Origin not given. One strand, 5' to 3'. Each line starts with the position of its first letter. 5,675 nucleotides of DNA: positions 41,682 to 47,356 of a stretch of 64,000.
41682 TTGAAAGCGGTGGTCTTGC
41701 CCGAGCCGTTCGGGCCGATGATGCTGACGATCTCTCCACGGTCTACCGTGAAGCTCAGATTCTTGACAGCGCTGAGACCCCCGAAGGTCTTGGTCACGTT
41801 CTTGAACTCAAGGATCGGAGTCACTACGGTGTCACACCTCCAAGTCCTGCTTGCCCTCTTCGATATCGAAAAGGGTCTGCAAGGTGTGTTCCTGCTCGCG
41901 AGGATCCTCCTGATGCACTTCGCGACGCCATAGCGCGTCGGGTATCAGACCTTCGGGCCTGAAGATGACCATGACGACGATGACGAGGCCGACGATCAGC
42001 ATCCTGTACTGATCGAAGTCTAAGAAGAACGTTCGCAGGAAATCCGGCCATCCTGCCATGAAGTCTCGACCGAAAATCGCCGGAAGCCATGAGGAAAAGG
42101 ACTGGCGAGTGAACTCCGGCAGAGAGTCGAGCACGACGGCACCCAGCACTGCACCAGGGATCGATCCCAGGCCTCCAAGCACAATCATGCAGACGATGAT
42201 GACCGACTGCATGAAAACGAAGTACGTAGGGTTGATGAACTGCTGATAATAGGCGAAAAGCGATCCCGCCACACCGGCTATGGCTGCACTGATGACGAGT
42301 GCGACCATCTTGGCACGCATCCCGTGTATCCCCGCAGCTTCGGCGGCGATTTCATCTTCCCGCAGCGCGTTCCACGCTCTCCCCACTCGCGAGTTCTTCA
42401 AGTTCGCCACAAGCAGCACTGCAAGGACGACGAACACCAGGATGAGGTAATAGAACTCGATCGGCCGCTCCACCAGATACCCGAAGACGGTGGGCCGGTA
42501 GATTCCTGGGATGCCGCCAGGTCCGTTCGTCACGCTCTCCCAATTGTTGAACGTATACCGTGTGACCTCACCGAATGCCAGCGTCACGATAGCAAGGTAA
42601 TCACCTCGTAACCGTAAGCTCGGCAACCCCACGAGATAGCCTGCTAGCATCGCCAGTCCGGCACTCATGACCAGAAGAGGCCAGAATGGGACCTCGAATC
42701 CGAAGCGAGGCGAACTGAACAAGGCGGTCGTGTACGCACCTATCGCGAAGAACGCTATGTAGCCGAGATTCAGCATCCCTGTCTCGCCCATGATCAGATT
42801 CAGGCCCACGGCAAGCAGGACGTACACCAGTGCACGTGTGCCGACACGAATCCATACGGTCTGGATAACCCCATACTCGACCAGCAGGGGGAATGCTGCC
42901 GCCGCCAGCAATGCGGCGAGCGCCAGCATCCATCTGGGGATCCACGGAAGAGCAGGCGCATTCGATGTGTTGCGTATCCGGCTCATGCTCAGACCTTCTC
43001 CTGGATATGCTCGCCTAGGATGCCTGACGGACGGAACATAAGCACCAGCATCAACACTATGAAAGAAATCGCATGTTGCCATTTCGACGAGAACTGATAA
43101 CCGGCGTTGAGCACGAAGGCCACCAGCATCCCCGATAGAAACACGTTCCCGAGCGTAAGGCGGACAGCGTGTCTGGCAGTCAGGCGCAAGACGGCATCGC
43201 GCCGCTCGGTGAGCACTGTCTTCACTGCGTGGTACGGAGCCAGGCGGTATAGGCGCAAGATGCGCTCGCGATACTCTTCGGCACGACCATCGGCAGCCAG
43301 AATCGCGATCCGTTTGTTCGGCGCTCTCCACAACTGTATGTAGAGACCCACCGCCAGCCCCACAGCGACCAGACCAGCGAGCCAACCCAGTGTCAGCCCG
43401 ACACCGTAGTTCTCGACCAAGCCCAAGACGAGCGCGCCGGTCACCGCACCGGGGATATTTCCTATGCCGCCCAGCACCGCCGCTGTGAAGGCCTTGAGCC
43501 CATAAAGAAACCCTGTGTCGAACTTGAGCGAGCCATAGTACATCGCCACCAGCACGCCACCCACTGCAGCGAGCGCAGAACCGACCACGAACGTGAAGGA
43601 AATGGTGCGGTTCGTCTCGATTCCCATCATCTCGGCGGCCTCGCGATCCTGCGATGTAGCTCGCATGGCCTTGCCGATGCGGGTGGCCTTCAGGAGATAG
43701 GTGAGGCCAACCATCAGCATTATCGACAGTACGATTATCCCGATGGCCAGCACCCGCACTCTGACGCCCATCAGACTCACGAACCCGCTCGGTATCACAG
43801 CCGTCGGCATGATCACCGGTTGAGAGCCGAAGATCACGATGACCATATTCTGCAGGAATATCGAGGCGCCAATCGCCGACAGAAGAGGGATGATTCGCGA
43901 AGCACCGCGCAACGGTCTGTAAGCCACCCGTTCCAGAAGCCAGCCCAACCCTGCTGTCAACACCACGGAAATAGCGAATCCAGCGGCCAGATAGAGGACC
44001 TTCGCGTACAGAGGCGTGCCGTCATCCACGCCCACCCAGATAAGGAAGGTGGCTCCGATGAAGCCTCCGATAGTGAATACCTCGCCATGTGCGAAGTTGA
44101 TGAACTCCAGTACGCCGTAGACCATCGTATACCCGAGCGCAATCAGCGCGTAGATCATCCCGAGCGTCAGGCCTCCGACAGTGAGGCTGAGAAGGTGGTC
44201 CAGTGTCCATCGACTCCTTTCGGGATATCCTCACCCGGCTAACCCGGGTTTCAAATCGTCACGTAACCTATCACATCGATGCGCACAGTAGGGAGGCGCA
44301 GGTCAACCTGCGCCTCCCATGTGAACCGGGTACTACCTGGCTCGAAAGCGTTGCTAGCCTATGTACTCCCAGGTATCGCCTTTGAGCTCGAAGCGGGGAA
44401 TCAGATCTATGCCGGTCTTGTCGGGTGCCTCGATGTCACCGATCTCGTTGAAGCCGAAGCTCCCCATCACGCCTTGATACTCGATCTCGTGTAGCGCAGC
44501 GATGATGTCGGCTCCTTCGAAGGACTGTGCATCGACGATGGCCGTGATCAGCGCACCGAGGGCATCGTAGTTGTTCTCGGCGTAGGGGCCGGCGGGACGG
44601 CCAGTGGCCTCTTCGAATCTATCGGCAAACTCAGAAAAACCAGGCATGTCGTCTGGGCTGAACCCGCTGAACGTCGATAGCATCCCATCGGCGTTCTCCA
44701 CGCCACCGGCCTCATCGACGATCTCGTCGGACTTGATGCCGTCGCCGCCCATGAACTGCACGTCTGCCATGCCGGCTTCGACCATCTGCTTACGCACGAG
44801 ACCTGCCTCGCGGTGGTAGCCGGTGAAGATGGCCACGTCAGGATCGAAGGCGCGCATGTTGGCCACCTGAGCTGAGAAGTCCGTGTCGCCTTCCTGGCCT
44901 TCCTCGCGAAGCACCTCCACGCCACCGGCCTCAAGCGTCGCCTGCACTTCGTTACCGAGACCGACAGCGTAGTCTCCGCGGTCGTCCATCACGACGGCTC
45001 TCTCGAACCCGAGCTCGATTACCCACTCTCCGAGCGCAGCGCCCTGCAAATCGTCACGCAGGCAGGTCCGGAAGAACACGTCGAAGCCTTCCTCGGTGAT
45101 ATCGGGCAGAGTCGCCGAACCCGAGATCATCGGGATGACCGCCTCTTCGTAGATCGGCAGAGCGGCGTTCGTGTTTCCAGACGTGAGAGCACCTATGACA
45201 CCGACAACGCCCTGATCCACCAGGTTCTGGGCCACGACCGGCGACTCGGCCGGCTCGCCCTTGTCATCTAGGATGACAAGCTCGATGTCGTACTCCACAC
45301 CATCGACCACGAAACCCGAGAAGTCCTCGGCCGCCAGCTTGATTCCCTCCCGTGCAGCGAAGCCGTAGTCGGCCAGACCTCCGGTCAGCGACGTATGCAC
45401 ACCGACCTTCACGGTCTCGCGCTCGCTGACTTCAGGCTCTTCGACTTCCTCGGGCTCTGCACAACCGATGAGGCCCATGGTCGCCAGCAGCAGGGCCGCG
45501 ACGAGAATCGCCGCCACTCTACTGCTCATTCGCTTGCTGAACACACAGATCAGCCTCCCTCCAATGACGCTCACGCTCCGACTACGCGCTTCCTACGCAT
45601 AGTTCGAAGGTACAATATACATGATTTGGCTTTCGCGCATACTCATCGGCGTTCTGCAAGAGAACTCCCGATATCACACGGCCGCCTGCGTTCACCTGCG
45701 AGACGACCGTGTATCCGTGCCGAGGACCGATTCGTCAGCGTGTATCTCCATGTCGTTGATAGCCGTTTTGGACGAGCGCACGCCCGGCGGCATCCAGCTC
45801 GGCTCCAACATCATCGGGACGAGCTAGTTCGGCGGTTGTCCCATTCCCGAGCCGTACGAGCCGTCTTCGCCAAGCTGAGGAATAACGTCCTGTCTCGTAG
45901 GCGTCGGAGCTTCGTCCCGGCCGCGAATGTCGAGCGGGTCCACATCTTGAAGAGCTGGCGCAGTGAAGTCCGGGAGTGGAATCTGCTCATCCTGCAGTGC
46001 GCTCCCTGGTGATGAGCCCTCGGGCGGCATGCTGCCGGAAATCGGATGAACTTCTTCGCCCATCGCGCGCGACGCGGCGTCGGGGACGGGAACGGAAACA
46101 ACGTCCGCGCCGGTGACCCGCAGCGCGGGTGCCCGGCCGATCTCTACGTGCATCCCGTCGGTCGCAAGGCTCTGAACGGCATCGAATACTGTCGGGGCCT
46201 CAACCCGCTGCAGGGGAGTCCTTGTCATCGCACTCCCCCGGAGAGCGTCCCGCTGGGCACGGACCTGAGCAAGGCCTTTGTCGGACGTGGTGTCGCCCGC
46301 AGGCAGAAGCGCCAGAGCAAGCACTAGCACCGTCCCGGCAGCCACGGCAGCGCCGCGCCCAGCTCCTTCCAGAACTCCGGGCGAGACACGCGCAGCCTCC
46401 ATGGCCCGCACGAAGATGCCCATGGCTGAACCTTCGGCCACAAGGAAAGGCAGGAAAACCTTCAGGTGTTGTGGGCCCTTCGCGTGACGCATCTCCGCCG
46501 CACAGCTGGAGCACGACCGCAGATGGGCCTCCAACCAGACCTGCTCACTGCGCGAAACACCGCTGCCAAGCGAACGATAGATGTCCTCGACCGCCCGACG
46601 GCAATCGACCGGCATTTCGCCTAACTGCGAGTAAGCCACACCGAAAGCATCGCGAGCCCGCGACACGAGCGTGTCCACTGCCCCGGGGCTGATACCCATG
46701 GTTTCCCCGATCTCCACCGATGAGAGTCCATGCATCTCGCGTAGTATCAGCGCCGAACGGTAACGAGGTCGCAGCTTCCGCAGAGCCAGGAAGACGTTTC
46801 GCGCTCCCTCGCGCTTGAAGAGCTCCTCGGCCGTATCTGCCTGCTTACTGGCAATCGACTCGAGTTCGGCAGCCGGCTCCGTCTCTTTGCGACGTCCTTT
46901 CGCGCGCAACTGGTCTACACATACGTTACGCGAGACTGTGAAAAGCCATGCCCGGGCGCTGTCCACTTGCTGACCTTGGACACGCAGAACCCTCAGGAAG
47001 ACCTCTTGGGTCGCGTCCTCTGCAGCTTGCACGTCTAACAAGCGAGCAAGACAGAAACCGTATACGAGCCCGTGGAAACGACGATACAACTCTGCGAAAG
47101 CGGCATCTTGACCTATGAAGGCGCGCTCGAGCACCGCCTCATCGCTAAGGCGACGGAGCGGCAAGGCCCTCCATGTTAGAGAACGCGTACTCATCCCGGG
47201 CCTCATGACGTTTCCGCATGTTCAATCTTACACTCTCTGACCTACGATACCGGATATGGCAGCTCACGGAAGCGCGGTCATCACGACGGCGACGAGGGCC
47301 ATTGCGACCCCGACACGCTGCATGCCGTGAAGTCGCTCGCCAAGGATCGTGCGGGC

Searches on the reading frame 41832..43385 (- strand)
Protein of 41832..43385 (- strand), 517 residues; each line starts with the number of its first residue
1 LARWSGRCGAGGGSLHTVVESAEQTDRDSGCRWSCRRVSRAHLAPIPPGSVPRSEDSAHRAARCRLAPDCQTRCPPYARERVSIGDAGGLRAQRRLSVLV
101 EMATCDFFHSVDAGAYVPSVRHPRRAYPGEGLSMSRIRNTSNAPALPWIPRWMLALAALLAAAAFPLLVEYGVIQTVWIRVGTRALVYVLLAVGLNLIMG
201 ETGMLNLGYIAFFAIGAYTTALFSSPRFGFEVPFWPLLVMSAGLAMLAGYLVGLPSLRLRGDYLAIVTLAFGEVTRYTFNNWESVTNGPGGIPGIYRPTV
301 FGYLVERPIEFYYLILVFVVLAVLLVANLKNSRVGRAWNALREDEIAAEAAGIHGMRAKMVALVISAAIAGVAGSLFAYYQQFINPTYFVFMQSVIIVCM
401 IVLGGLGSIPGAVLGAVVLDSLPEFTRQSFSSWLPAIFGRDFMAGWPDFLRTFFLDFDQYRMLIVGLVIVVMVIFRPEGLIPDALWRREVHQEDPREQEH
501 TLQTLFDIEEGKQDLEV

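Call 70: search_protein_families(library=ncbifam, proteins=[window:41832-43385:-], max_evalue=0.00001)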
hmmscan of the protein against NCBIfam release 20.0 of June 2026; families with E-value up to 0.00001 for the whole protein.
window:41832-43385:- (517 aa): 6 families
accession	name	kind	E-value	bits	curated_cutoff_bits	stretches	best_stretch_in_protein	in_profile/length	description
NF008450.0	PRK11301.1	subfamily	1.2e-75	255.6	366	3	153-307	91-237/418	high-affinity branched-chain amino acid ABC transporter permease LivM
TIGR03408.1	urea_trans_UrtC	equivalog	3.8e-32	112.2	296.2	2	238-434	96-292/313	urea ABC transporter permease subunit UrtC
TIGR03727.1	urea_t_UrtC_arc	equivalog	6.7e-24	84.5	575.55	1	167-493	38-348/369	urea ABC transporter, permease protein UrtC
NF008011.0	PRK10740.1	equivalog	1.7e-15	57.4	379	1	315-420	160-265/308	high-affinity branched-chain amino acid ABC transporter permease LivH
TIGR03409.1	urea_trans_UrtB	equivalog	1.8e-13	50.8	250.3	1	187-431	13-262/291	urea ABC transporter permease subunit UrtB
TIGR03622.1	urea_t_UrtB_arc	equivalog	3.3e-06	26.6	374.25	0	188-437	14-255/284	urea ABC transporter, permease protein UrtB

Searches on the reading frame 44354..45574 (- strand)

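Call 70: search_protein_families(library=ncbifam, proteins=[window:44354-45574:-], max_evalue=0.00001)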
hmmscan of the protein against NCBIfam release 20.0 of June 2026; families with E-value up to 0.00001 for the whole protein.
window:44354-45574:- (406 aa): 2 families
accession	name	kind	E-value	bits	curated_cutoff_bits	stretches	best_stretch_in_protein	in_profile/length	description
NF011933.0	PRK15404.1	subfamily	5.6e-56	190.2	477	1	50-382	22-351/370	high-affinity branched-chain amino acid ABC transporter substrate-binding protein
TIGR03407.1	urea_ABC_UrtA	exception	4.2e-08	32.5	492.75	1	55-373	1-321/361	urea ABC transporter substrate-binding protein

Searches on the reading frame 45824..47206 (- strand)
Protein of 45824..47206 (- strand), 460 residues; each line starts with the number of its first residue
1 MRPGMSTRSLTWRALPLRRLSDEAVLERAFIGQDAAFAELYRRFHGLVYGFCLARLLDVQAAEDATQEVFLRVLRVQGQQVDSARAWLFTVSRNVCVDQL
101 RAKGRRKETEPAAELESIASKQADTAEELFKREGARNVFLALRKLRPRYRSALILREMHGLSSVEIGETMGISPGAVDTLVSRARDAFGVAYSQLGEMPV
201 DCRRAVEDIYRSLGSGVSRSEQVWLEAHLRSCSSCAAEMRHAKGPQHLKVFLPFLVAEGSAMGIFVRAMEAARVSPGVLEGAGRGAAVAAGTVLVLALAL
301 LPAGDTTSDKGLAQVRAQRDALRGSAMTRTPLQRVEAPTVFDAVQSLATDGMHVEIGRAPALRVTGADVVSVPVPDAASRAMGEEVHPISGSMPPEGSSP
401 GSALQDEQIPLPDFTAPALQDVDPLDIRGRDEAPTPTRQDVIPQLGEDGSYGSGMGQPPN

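Call 70: search_protein_families(library=ncbifam, proteins=[window:45824-47206:-], max_evalue=0.00001)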
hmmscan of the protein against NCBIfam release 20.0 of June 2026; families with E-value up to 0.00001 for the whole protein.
window:45824-47206:- (460 aa): 77 families (the best 25 are shown)
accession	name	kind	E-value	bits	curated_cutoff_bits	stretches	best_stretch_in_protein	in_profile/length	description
NF009166.1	PRK12513.1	equivalog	3.2e-25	89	206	1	20-189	7-180/193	RNA polymerase sigma factor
NF009172.0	PRK12519.1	subfamily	1.8e-24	86.3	222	1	18-183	12-180/194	RNA polymerase sigma factor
NF004113.0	PRK05602.1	equivalog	3.2e-24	85.7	208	1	19-187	29-196/211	RNA polymerase sigma factor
TIGR02937.1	sigma70-ECF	superfamily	3.9e-24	85.1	42.9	1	36-186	2-159/165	sigma-70 family RNA polymerase sigma factor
NF058625.1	sigma_PG0214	equivalog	3.2e-23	82.3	130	1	35-187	4-156/170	GFO_1088 family ECF-type sigma factor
NF009176.0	PRK12524.1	equivalog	1.8e-22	80.1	264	1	17-188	8-180/196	RNA polymerase sigma factor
TIGR02952.1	Sig70_famx2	equivalog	4.8e-22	78.7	206.45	1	26-184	2-162/170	ECF subfamily RNA polymerase sigma factor, BldN family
TIGR02985.1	Sig70_bacteroi1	subfamily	1.2e-21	77.6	126.4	1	36-186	2-156/162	RNA polymerase sigma-70 factor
TIGR02950.1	SigM_subfam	subfamily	1.4e-21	77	147.95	1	38-186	3-152/159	RNA polymerase sigma factor, SigM family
NF007227.0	PRK09645.1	subfamily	6.1e-21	75.1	202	1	34-179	12-157/177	sigma-70 family RNA polymerase sigma factor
NF007228.0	PRK09646.1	subfamily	3.3e-20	72.5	226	1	21-189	16-184/194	ECF RNA polymerase sigma factor SigK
NF006089.0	PRK08241.1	subfamily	3.5e-20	72.4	240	2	118-188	129-200/343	RNA polymerase subunit sigma-70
NF009171.0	PRK12518.1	equivalog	8.6e-20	71.4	208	1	20-188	12-180/191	RNA polymerase sigma factor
NF007214.0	PRK09636.1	subfamily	1e-19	70.8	271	1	59-216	28-187/293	RNA polymerase sigma factor SigJ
TIGR02957.1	SigX4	subfamily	1.1e-19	70.7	323.25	1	40-213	2-177/281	RNA polymerase sigma-70 factor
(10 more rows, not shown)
